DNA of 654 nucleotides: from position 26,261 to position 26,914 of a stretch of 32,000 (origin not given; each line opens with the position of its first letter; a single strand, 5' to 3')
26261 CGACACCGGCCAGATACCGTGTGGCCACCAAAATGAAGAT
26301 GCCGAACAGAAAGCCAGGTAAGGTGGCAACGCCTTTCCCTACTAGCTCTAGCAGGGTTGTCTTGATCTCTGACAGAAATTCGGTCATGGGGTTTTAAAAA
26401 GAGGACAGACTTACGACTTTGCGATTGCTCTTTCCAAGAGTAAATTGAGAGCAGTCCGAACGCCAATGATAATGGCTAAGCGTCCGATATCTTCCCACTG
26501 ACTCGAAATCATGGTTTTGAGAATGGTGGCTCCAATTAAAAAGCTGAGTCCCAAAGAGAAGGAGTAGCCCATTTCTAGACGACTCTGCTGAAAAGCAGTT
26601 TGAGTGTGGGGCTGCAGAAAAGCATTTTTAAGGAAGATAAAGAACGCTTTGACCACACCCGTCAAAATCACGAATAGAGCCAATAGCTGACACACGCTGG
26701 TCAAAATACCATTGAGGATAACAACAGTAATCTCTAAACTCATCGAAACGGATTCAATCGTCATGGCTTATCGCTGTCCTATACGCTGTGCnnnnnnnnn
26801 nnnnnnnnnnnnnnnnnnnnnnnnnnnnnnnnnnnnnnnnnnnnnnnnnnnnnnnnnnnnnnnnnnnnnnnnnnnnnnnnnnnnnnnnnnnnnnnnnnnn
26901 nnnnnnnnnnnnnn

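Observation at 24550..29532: Five-gene, all-membrane operon: three divergent MscS paralogs, a DUF1622-like protein and a bestrophin channel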

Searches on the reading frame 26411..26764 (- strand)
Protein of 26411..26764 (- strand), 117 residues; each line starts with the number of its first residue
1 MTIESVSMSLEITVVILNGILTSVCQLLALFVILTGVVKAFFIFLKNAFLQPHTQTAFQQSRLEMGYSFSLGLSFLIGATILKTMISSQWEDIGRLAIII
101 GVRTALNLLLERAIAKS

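Call 3: search_protein_families(library=pfam, proteins=[window:26411-26764:-], max_evalue=0.01)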
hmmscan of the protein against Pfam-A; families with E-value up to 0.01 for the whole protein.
window:26411-26764:- (117 aa): 1 family
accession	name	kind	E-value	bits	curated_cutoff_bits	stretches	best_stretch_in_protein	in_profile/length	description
PF07784.16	DUF1622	-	1e-23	83.5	24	1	36-113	1-77/78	Protein of unknown function (DUF1622)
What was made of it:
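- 26411..26764 (-): Third gene: 117-aa DUF1622 small polytopic membrane protein of unknown function. PF07784 1e-23, 83.5 bits (call 3).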

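Call 4: search_protein_families(library=ncbifam, proteins=[window:26411-26764:-], max_evalue=0.01)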
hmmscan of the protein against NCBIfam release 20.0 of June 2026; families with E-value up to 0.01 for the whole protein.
window:26411-26764:- (117 aa): 0 families

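Call 8: find_encoding_contigs(protein=window:26411-26764:-, flank=6000, max_places=6)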
Protein window:26411-26764:- (117 aa): no gene with exactly this product is on record in the collection.

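Call 9: find_homologous_proteins(query=window:26411-26764:-, max_evalue=0.001)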
Query window:26411-26764:- (117 aa): 386 proteins with E <= 0.001 among 415 candidates; the best 120 are listed.
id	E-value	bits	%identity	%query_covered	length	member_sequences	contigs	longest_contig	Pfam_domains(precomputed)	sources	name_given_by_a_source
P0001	1.4e-63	230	100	100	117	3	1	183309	PF07784.17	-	-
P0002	4.9e-44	167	71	98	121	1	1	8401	PF07784.17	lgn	-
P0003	1.6e-43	165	72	98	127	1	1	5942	PF07784.17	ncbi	-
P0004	2.0e-43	165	71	98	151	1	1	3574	PF07784.17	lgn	-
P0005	2.7e-43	165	71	99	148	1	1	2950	PF07784.17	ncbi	ncbi:MAG: DUF1622 domain-containing protein [Thermosynechococcaceae cyanobacterium]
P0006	2.9e-43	164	71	99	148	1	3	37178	PF07784.17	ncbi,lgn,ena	ncbi:MAG: DUF1622 domain-containing protein [Thermosynechococcaceae cyanobacterium]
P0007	4.8e-41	157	68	99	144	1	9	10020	PF07784.17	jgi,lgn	jgi:uncharacterized membrane protein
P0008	6.0e-41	157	70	99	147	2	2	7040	PF07784.17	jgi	jgi:uncharacterized membrane protein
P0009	1.4e-40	156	66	100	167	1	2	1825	PF07784.17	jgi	jgi:uncharacterized membrane protein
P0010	3.4e-40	155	69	99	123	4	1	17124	PF07784.17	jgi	-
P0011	7.2e-40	154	74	89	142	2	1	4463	PF07784.17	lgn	-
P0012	1.0e-39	153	69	100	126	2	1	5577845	PF07784.17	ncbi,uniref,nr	ncbi:hypothetical protein XM38_003630 [Halomicronema hongdechloris C2206]|uniref:DUF1622 domain-cont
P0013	1.1e-39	153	73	97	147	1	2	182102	PF07784.17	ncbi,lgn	-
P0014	1.2e-39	153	69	100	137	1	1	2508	PF07784.17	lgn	-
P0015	1.6e-39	152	70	95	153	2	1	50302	PF07784.17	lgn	-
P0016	3.6e-39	151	68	99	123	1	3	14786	PF07784.17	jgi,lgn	-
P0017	3.8e-39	151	70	100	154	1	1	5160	PF07784.17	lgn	-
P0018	4.1e-39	151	68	98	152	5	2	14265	PF07784.17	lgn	-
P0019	4.7e-39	151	68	97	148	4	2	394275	PF07784.17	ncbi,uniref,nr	ncbi:DUF1622 domain-containing protein (plasmid) [Acaryochloris sp. 'Moss Beach']|uniref:DUF1622 dom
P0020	5.3e-39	151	68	100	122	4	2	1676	PF07784.17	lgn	-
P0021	7.8e-39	150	66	99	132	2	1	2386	PF07784.17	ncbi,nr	ncbi:MAG: DUF1622 domain-containing protein [Cyanobacteria bacterium Co-bin13]|nr:DUF1622 domain-con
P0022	9.2e-39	150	69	92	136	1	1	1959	PF07784.17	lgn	-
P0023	1.1e-38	150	70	100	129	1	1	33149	PF07784.17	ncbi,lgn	ncbi:MAG: DUF1622 domain-containing protein [Almyronema sp.]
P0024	1.4e-38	150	66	98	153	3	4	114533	PF07784.17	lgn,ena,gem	-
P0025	1.6e-38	149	66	100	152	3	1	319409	PF07784.17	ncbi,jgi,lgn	jgi:uncharacterized membrane protein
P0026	2.0e-38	149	76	86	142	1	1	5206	PF07784.17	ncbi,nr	ncbi:MAG: DUF1622 domain-containing protein [Hydrococcus sp. RM1_1_31]|nr:DUF1622 domain-containing 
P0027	3.5e-38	148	67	100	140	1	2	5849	PF07784.17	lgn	-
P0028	3.7e-38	148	67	100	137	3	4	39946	PF07784.17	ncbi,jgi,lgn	jgi:uncharacterized membrane protein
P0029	6.5e-38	147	65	99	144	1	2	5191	PF07784.17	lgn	-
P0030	8.1e-38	147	62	100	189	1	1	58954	PF07784.17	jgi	jgi:uncharacterized membrane protein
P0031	8.4e-38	147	67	100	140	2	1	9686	PF07784.17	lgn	-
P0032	1.1e-37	147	66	99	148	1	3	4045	PF07784.17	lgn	-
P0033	1.1e-37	147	68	97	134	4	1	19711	PF07784.17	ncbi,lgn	-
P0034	1.2e-37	147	66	99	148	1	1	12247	PF07784.17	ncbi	ncbi:MAG TPA: DUF1622 domain-containing protein [Leptolyngbyaceae cyanobacterium]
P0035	1.4e-37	146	67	100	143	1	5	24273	PF07784.17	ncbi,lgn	-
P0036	1.6e-37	146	66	99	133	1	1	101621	PF07784.17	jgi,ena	jgi:uncharacterized membrane protein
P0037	1.7e-37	146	71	93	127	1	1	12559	PF07784.17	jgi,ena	jgi:uncharacterized membrane protein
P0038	2.8e-37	145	66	100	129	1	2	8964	PF07784.17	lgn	-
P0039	4.1e-37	145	67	100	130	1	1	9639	PF07784.17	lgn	-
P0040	4.8e-37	145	65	100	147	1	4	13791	PF07784.17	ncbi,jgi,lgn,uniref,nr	ncbi:MAG: hypothetical protein DCF17_16565 [Shackletoniella antarctica]|jgi:uncharacterized membrane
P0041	4.9e-37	145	67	100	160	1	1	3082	PF07784.17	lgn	-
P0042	5.2e-37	144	65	100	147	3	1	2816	PF07784.17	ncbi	-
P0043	5.5e-37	144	66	100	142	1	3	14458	PF07784.17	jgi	jgi:uncharacterized membrane protein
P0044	7.1e-37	144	71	92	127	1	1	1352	PF07784.17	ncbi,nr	ncbi:MAG: DUF1622 domain-containing protein [Kamptonema sp. SIO4C4]|nr:DUF1622 domain-containing pro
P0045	8.5e-37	144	67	97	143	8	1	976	PF07784.17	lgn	-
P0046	9.8e-37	144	68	97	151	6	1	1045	PF07784.17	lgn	-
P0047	1.0e-36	143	65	100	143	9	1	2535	PF07784.17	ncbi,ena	-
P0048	1.1e-36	143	66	100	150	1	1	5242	PF07784.17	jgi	jgi:uncharacterized membrane protein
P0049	1.1e-36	143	65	99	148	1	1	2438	PF07784.17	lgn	-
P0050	1.1e-36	143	68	97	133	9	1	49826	PF07784.17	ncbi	-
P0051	1.3e-36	143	64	100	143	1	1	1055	PF07784.17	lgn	-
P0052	1.5e-36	143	66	97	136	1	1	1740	PF07784.17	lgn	-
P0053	1.6e-36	143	66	97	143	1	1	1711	PF07784.17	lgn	-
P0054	1.9e-36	143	67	96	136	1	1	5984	PF07784.17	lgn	-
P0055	1.9e-36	143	62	100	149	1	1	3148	PF07784.17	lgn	-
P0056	1.9e-36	143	69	92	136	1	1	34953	PF07784.17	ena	-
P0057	2.3e-36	142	67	97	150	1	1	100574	PF07784.17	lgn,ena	-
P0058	2.3e-36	142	64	100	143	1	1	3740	PF07784.17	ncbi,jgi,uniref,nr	ncbi:DUF1622 domain-containing protein [Nodosilinea sp. LEGE 07298]|jgi:uncharacterized membrane pro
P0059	3.6e-36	142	73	86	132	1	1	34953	PF07784.17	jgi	jgi:uncharacterized membrane protein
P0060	4.4e-36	141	72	86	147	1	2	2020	PF07784.17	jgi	jgi:uncharacterized membrane protein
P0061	4.6e-36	141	64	99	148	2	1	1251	PF07784.17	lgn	-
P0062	4.9e-36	141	66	100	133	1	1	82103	PF07784.17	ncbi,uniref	ncbi:DUF1622 domain-containing protein [Baaleninema sp.]|uniref:DUF1622 domain-containing protein n=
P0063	4.9e-36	141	62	100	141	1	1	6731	PF07784.17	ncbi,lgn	ncbi:MAG: DUF1622 domain-containing protein [Spirulina sp.]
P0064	5.0e-36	141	66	95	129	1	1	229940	PF07784.17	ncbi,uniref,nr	ncbi:DUF1622 domain-containing protein [Baaleninema simplex]|uniref:DUF1622 domain-containing protei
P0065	5.1e-36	141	61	100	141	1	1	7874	PF07784.17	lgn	-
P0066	5.1e-36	141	67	97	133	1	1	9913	PF07784.17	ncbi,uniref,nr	ncbi:DUF1622 domain-containing protein [Nodosilinea sp. LEGE 07088]|uniref:DUF1622 domain-containing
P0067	5.2e-36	141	66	96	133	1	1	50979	PF07784.17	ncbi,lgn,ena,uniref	ncbi:DUF1622 domain-containing protein [Sphaerothrix gracilis]|uniref:DUF1622 domain-containing prot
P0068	5.3e-36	141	66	96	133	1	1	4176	PF07784.17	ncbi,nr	ncbi:MAG: DUF1622 domain-containing protein [Leptolyngbya sp. SIO4C5]|nr:DUF1622 domain-containing p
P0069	5.5e-36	141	64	100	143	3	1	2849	PF07784.17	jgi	jgi:uncharacterized membrane protein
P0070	5.7e-36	141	64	100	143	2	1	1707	PF07784.17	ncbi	-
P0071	6.7e-36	141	62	98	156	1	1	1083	PF07784.17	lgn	-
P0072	8.3e-36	141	62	100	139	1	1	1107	PF07784.17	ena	-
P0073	8.5e-36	141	62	100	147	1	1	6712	PF07784.17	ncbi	-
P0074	8.7e-36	140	66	98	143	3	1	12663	PF07784.17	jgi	-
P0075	1.0e-35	140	62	100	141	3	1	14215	PF07784.17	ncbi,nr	ncbi:MAG: DUF1622 domain-containing protein [Synechococcales cyanobacterium T60_A2020_003]|nr:DUF162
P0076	1.1e-35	140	67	94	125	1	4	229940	PF07784.17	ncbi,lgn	-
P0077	1.1e-35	140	64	100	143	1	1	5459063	PF07784.17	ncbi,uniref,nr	ncbi:DUF1622 domain-containing protein [Nodosilinea sp. E11]|uniref:DUF1622 domain-containing protei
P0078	1.2e-35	140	66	97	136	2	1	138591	PF07784.17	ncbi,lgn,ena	-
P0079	1.2e-35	140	63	98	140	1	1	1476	PF07784.17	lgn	-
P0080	1.3e-35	140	61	99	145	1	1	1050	PF07784.17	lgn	-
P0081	1.4e-35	140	67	94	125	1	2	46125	PF07784.17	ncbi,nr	ncbi:hypothetical protein CKA32_005747 [Geitlerinema sp. FC II]|nr:DUF1622 domain-containing protein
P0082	1.5e-35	140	62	99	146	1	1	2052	PF07784.17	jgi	jgi:uncharacterized membrane protein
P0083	1.5e-35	140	62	100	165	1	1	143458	PF07784.17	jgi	-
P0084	1.5e-35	140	63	100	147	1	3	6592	PF07784.17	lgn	-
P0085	1.8e-35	139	63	100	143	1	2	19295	PF07784.17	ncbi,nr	ncbi:hypothetical protein C7293_15650 [filamentous cyanobacterium CCT1]|nr:hypothetical protein C729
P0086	1.9e-35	139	64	99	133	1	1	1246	PF07784.17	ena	-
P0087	2.0e-35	139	63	100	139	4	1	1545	PF07784.17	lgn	-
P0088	2.0e-35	139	63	100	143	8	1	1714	PF07784.17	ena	-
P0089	2.5e-35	139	63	97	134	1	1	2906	PF07784.17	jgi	jgi:uncharacterized membrane protein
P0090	2.5e-35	139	71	86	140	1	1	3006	PF07784.17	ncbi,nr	ncbi:MAG: DUF1622 domain-containing protein [Leptolyngbyaceae cyanobacterium SM2_5_2]|nr:DUF1622 dom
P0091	2.8e-35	139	61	100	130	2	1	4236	PF07784.17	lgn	-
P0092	2.9e-35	139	62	100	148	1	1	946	PF07784.17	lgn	-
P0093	3.3e-35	139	64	100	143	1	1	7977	PF07784.17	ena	-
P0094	3.6e-35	138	65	99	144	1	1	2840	PF07784.17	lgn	-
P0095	3.7e-35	138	65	97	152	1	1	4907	PF07784.17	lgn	-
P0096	4.8e-35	138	67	89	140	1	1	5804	PF07784.17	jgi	jgi:uncharacterized membrane protein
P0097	7.6e-35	137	61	100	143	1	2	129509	PF07784.17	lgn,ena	-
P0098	7.8e-35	137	62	100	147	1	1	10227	PF07784.17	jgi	jgi:uncharacterized membrane protein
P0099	8.8e-35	137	66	100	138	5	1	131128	PF07784.17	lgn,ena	-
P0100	9.0e-35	137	61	100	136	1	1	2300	PF07784.17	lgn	-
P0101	9.2e-35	137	62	100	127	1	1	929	PF07784.17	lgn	-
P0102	1.0e-34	137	63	97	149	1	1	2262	PF07784.17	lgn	-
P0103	1.1e-34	137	65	100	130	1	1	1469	PF07784.17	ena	-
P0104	1.2e-34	137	72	85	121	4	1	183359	PF07784.17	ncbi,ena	-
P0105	1.2e-34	137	72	85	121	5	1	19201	PF07784.17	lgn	-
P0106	1.2e-34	137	62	97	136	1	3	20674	PF07784.17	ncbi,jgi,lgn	ncbi:MAG: DUF1622 domain-containing protein [Elainellaceae cyanobacterium]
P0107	1.4e-34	137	68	91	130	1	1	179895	PF07784.17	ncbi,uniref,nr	ncbi:DUF1622 domain-containing protein [Laspinema palackyanum]|uniref:DUF1622 domain-containing prot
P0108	1.4e-34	137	68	91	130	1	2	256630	PF07784.17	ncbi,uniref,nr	ncbi:DUF1622 domain-containing protein [Laspinema sp. D1]|uniref:DUF1622 domain-containing protein n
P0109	1.4e-34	137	68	91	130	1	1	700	PF07784.17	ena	-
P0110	1.5e-34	137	62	100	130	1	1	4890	PF07784.17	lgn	-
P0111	1.5e-34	137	62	100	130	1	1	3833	PF07784.17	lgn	-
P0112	1.7e-34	136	68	91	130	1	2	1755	PF07784.17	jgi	jgi:uncharacterized membrane protein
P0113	1.7e-34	136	64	97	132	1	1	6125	PF07784.17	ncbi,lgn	ncbi:MAG: DUF1622 domain-containing protein [Limnothrix sp.]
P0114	1.7e-34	136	62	100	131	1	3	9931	PF07784.17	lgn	-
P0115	2.0e-34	136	62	100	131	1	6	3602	PF07784.17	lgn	-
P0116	2.1e-34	136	62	100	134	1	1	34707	PF07784.17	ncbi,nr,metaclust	ncbi:hypothetical protein AY600_14405 [Phormidium willei BDU 130791]|nr:hypothetical protein AY600_1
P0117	2.2e-34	136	62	100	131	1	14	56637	PF07784.17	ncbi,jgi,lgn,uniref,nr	ncbi:MAG: DUF1622 domain-containing protein [Sodalinema sp.]|jgi:uncharacterized membrane protein|un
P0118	2.4e-34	136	61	97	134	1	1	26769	PF07784.17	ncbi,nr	ncbi:MAG: DUF1622 domain-containing protein [Synechococcales bacterium]|nr:DUF1622 domain-containing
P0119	2.6e-34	136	63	97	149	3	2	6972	PF07784.17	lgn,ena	-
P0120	2.7e-34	136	60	100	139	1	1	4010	PF07784.17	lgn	-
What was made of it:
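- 26411..26764 (-): 386 homologs, nearly all cyanobacterial (call 9).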

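Call 11: find_related_loci(query=A1, collection=genome_contigs, flank=8000)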
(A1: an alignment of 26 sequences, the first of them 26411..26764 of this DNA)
Query A1 (117 aa) in genome_contigs; peptide patterns used: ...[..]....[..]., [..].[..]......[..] (x = any residue, [..] = any of these).
212 stretches matched a pattern; 125 encode a relative of the query (tblastn E <= 1e-3); the best 80 are kept; 80 distinct loci.
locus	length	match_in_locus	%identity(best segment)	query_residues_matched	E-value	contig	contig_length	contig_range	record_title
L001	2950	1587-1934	71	2-117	2e-51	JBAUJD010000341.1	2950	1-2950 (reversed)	MAG: Thermosynechococcaceae cyanobacterium isolate MFD12179_ilm_asm_bin10 k127_65998, whole genome shotgun sequence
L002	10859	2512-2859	71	2-117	2e-51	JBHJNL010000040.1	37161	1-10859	MAG: Thermosynechococcaceae cyanobacterium isolate al_S4C752_1 S4Ck119_370660, whole genome shotgun sequence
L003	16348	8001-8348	72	1-116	3e-48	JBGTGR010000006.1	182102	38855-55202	MAG: Elainellales cyanobacterium isolate JTS-RE22 k141_1590718, whole genome shotgun sequence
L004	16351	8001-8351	66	1-117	3e-47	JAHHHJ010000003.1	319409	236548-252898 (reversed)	MAG: Kastovskya adunca ATA6-11-RM4 scaffold_25_c1, whole genome shotgun sequence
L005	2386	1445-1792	66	1-116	3e-47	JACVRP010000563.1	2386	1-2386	MAG: Cyanobacteria bacterium Co-bin13 k141_9116444_length_2386_cov_11.9804, whole genome shotgun sequence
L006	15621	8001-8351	67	1-117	6e-46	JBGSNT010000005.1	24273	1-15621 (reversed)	MAG: Nodosilinea sp. isolate JTS-AC262 k141_3598736, whole genome shotgun sequence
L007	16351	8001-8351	67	1-117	9e-46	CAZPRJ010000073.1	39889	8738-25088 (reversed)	MAG TPA_asm: uncultured Microcoleus sp. isolate SRP063590_co1_133 genome assembly, contig: NODE_889_length_39889_cov_6.8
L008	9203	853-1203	65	1-117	1e-45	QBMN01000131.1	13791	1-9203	MAG: Shackletoniella antarctica isolate ULC041bin1 scaffold131_size13791, whole genome shotgun sequence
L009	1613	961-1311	65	1-117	2e-46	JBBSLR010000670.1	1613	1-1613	MAG: Phormidesmidales cyanobacterium isolate metawrap_LS4_74 metawrap_LS4_74_K_1698288_L_1613_cov_9.0000, whole genome s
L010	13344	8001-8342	68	1-114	2e-45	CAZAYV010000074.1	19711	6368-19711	MAG TPA_asm: uncultured Dactylococcopsis sp. isolate binchicken_co17_382 genome assembly, contig: NODE_6903_length_19711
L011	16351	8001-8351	66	1-117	5e-45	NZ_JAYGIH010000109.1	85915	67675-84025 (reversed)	Leptolyngbya sp. CCNP1308 NODE_42_length_85915_cov_18.120145, whole genome shotgun sequence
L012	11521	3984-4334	66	1-117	8e-45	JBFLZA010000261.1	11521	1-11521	MAG: Cyanobacteriota bacterium isolate MAG099 MAG099_261, whole genome shotgun sequence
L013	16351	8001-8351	62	1-117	1e-44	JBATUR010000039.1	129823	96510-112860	MAG: Coleofasciculaceae cyanobacterium isolate MFD12171_ilm_asm_bin21 k127_126182, whole genome shotgun sequence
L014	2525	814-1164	64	1-117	2e-44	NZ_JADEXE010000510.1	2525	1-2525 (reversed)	Nodosilinea sp. LEGE 07298 NODE_808_length_2525_cov_9.40701, whole genome shotgun sequence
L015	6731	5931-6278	62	1-117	3e-44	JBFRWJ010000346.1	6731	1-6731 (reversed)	MAG: Spirulina sp. isolate 05_out_wi_sediment_bin.10 05outWiSedB10_c_000001554498, whole genome shotgun sequence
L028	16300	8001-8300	72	18-117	1e-42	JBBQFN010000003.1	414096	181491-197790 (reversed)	MAG: Cyanophyceae cyanobacterium isolate Co_metawrap_1029 Cmw_1029_k141_4982639_length_414096_cov_43.9992, whole genome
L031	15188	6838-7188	62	1-117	4e-42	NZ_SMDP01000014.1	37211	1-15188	Geitlerinema sp. P-1104 NODE_14, whole genome shotgun sequence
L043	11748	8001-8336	62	6-117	2e-41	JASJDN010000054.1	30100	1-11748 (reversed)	MAG: Crocosphaera sp. isolate MO_188.B44 MO_188.c_1084, whole genome shotgun sequence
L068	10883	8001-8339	59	1-113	5e-38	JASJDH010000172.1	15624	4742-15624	MAG: Leptolyngbyaceae cyanobacterium MO_188.B28 MO_188.c_3986, whole genome shotgun sequence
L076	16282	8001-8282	69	17-110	1e-36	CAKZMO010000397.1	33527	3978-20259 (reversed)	MAG TPA_asm: uncultured cyanobacterium isolate SRR4030105_bin.167_CONCOCT_v1.1_MAG genome assembly, contig: ERZ781359.53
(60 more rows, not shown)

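Call 31: search_solved_structures(query=A1, max_evalue=1)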
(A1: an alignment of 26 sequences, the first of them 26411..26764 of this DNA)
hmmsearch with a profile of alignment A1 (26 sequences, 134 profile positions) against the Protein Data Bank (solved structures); distinct sequences matched with E-value up to 1: 0.
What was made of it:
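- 26411..26764 (-): A profile search of PDB sequences found nothing (call 31).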

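Call 37: search_protein_families(library=pfam, proteins=[L068:888-1526:+, L068:1502-2512:+, L068:2516-4288:+, L068:4255-5043:+, L068:5144-5959:+, L068:6184-7941:+, L068:8467-10245:+, L076:5987-7327:+, L076:7341-7856:+, L076:8587-9210:+], max_evalue=0.001)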
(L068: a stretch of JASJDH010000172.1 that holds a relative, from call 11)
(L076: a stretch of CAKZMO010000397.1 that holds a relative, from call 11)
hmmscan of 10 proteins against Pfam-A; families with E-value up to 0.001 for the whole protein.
L068:888-1526:+ (212 aa): 1 family
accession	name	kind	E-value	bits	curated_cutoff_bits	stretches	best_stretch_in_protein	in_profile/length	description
PF07176.17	DUF1400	-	3.3e-42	144.2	23.4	1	37-164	1-127/127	Alpha/beta hydrolase of unknown function (DUF1400)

L068:1502-2512:+ (336 aa): 5 families
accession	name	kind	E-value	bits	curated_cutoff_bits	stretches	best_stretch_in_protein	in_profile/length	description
PF12740.14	PETase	-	9.8e-14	51.8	28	1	40-161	56-157/263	PET hydrolase-like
PF03403.19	PAF-AH_p_II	-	2.7e-11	43.1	20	1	36-98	98-159/372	Platelet-activating factor acetylhydrolase, isoform II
PF12146.15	Hydrolase_4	-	1.4e-08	34.8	27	1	40-147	6-94/239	Serine aminopeptidase, S33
PF00561.26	Abhydrolase_1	-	1.5e-07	31.8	25.8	1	39-148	1-88/245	alpha/beta hydrolase fold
PF12697.13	Abhydrolase_6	-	2.8e-07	31.9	26.3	1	41-268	1-215/217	Alpha/beta hydrolase family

L068:2516-4288:+ (590 aa): 1 family
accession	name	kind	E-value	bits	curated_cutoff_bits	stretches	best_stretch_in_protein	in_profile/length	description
PF05552.17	MS_channel_1st_1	-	1.9e-48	162.5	22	4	264-312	1-49/50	Mechanosensitive ion channel, conserved TM helix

L068:4255-5043:+ (262 aa): 0 families

L068:5144-5959:+ (271 aa): 1 family
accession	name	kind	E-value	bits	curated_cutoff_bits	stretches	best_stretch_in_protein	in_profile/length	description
PF05239.21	PRC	-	8e-12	45.4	21.2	2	13-79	5-72/78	PRC-barrel domain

L068:6184-7941:+ (585 aa): 2 families
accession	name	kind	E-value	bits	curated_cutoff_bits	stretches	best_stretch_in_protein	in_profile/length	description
PF00924.24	MS_channel_2nd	-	3.4e-20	72.3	20.2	1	370-434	3-67/68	Mechanosensitive ion channel, beta-domain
PF21082.3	MS_channel_3rd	-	3.1e-13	50.4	21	1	449-533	3-88/88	Mechanosensitive ion channel MscS, C-terminal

L068:8467-10245:+ (592 aa): 3 families
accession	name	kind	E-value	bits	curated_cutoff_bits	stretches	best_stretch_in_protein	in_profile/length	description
PF00924.24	MS_channel_2nd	-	3.8e-19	69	20.2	1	412-479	2-67/68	Mechanosensitive ion channel, beta-domain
PF21082.3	MS_channel_3rd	-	4.7e-08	33.8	21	1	481-568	1-87/88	Mechanosensitive ion channel MscS, C-terminal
PF21088.3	MS_channel_1st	-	3.9e-05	24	23.1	1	369-410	1-42/42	Mechanosensitive ion channel, transmembrane helices 2/3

L076:5987-7327:+ (446 aa): 3 families
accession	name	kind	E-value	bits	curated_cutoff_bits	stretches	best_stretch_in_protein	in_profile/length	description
PF00175.26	NAD_binding_1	-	3.3e-18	66.8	22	1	209-324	1-108/109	Oxidoreductase NAD-binding domain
PF00111.32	Fer2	-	2.2e-11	44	21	1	372-438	8-77/77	2Fe-2S iron-sulfur cluster binding domain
PF00970.30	FAD_binding_6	-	1.4e-05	25.7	21.1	1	92-197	3-97/99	Oxidoreductase FAD-binding domain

L076:7341-7856:+ (171 aa): 1 family
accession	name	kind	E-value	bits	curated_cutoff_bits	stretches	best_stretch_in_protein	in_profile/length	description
PF10517.14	DM13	-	6.9e-23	81.7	25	1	62-170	2-105/105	Electron transfer DM13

L076:8587-9210:+ (207 aa): 2 families
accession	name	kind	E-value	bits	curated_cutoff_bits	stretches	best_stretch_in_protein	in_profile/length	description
PF00498.31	FHA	-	2.3e-12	47.6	20.7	1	47-120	3-67/67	FHA domain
PF16697.10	Yop-YscD_cpl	-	0.00042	20.9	33.2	1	70-123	33-87/94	Inner membrane component of T3SS, cytoplasmic domain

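Call 55: predict_structure(alignment_id=A1)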
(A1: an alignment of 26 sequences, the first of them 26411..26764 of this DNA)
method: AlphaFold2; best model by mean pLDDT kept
length: 117 residues; sequences in the alignment: 26
mean_pLDDT: 72.8   pTM: 0.52
mean pLDDT of the five models: 72.8, 71.7, 66.7, 66.3, 52.3
residues with pLDDT >= 90: 0; 70-90: 83; 50-70: 33; < 50: 1
segments of 3 or more residues with pLDDT < 50: none
pLDDT, mean of each block of 10 residues (from residue 1): 73 81 81 79 69 63 73 76 67 72 75 63
secondary structure, 60 per line:
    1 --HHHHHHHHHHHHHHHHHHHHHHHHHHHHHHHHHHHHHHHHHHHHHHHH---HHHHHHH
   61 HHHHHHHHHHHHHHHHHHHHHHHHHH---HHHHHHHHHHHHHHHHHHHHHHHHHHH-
elements in order: H3-50 H54-86 H90-116
